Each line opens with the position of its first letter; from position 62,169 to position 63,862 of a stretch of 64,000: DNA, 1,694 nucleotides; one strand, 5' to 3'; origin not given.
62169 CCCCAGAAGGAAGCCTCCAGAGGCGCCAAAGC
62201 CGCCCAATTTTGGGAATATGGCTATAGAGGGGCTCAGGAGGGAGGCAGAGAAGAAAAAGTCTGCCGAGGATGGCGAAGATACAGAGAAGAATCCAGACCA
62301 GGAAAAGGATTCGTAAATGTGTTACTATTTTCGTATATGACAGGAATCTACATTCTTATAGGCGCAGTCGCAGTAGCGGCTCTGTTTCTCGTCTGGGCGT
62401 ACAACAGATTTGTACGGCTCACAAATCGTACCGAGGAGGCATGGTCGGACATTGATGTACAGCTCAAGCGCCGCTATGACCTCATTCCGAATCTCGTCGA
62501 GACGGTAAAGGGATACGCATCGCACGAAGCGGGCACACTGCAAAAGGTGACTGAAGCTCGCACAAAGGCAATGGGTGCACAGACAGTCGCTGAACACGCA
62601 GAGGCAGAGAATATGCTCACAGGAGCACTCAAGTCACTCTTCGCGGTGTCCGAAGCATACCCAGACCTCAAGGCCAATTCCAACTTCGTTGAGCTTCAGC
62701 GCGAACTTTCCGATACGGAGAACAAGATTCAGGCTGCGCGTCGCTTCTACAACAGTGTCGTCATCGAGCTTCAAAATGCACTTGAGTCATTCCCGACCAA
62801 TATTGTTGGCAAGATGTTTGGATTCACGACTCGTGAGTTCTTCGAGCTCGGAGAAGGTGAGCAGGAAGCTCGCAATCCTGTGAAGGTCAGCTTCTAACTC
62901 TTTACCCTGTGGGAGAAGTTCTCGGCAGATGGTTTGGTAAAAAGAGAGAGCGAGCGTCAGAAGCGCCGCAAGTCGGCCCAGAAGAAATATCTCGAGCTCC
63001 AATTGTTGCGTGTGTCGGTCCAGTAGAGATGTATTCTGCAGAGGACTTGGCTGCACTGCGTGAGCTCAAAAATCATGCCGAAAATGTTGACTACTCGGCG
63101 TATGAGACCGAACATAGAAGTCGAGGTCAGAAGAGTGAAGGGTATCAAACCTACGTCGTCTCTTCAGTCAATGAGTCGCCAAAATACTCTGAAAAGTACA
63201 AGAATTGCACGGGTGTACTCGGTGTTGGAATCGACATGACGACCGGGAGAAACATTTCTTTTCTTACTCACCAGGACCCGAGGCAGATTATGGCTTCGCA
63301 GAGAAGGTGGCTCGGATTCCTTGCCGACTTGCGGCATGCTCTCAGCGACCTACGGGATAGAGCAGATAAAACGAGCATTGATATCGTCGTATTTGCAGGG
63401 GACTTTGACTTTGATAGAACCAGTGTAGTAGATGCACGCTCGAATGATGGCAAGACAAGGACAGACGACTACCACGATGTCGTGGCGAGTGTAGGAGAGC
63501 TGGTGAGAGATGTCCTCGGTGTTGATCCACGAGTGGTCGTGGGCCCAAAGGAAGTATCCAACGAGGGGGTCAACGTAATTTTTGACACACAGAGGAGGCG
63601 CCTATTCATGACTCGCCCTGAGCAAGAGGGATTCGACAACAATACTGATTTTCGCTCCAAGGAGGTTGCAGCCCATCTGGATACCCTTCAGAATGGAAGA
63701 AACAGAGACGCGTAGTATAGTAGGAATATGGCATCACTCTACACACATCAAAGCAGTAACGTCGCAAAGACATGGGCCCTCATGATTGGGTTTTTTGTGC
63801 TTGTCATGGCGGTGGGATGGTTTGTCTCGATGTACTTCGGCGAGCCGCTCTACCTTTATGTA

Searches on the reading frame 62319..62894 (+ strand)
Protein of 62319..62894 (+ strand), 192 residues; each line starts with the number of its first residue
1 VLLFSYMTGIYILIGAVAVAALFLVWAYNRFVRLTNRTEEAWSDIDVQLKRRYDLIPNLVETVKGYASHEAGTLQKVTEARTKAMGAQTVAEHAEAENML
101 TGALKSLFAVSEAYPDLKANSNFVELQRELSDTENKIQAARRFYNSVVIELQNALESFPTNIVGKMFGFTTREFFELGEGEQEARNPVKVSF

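Call 5: search_protein_families(library=pfam, proteins=[window:62319-62894:+], max_evalue=0.1)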
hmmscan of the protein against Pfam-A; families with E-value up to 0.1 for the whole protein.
window:62319-62894:+ (192 aa): 2 families
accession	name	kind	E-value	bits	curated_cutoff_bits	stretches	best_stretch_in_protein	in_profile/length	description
PF04011.17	LemA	-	9.6e-61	204.4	26.2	1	41-192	1-149/149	LemA family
PF11181.13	YflT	-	0.013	16.5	26.2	1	75-115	36-80/99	Heat induced stress protein YflT domain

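Call 6: search_protein_families(library=ncbifam, proteins=[window:62319-62894:+], max_evalue=0.1)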
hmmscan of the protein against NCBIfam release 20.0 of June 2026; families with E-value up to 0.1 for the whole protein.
window:62319-62894:+ (192 aa): 1 family
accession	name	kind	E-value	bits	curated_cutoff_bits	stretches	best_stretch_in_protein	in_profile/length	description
NF040966.1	MamQ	equivalog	3.2e-22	79.1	250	2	95-180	107-192/221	magnetosome protein MamQ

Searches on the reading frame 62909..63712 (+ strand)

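Call 5: search_protein_families(library=pfam, proteins=[window:62909-63712:+], max_evalue=0.1)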
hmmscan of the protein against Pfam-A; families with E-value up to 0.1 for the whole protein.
window:62909-63712:+ (268 aa): 0 families

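Call 6: search_protein_families(library=ncbifam, proteins=[window:62909-63712:+], max_evalue=0.1)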
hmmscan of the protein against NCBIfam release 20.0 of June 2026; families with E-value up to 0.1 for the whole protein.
window:62909-63712:+ (268 aa): 1 family
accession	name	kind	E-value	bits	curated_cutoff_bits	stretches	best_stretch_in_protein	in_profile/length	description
TIGR00619.1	sbcd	subfamily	0.045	13.5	77.65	1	138-169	21-51/252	exonuclease subunit SbcD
